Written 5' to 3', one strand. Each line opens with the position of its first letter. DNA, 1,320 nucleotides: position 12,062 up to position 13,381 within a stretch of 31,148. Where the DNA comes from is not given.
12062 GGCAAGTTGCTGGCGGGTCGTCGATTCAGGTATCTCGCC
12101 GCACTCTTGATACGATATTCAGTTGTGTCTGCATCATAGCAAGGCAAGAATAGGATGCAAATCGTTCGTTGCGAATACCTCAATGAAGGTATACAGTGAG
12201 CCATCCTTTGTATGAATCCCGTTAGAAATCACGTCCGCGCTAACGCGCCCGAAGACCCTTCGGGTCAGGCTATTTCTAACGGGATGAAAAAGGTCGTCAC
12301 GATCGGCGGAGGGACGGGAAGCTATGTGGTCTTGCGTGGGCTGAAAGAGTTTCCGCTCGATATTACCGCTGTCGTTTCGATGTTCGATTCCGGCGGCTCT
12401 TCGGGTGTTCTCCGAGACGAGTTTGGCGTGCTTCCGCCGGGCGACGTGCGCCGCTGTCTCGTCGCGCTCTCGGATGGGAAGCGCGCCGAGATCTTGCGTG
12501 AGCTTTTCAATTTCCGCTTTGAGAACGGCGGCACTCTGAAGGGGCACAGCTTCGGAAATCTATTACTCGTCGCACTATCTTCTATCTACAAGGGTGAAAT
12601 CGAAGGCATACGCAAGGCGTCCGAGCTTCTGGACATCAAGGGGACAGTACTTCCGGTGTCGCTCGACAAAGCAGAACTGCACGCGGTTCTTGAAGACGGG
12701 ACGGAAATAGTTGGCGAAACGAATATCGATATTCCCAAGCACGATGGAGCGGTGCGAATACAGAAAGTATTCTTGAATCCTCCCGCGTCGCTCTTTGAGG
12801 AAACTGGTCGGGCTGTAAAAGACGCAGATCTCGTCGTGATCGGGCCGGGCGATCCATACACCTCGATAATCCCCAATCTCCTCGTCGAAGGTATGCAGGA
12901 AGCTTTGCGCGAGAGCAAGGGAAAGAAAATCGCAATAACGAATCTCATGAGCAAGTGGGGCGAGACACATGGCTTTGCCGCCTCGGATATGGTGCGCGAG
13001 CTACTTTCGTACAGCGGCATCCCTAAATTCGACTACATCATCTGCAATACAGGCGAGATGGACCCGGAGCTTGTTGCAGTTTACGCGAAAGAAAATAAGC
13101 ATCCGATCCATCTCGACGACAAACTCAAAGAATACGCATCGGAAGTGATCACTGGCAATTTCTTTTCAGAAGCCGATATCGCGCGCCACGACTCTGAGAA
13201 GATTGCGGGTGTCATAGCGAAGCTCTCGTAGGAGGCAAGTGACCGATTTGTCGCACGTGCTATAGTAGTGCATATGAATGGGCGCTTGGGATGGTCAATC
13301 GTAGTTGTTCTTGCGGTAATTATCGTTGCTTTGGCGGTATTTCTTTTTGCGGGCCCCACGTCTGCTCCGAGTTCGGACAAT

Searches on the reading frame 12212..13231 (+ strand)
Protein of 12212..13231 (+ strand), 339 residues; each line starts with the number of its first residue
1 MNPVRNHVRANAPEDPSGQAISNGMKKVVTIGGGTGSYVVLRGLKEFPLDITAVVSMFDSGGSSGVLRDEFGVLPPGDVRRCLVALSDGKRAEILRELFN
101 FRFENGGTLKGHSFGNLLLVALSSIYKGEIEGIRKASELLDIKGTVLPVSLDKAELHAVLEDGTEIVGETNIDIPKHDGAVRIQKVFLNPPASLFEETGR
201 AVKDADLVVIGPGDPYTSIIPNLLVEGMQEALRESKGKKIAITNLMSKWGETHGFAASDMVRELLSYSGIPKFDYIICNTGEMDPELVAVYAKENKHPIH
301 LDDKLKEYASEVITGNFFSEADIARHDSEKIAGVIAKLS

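Call 84: search_protein_families(library=pfam, proteins=[window:12212-13231:+], max_evalue=0.0001)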
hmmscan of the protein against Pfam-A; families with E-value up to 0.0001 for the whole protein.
window:12212-13231:+ (339 aa): 1 family
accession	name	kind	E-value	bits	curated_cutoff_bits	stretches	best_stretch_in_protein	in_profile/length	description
PF01933.23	CofD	-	6.8e-89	298.3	30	1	28-317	1-289/290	2-phospho-L-lactate transferase CofD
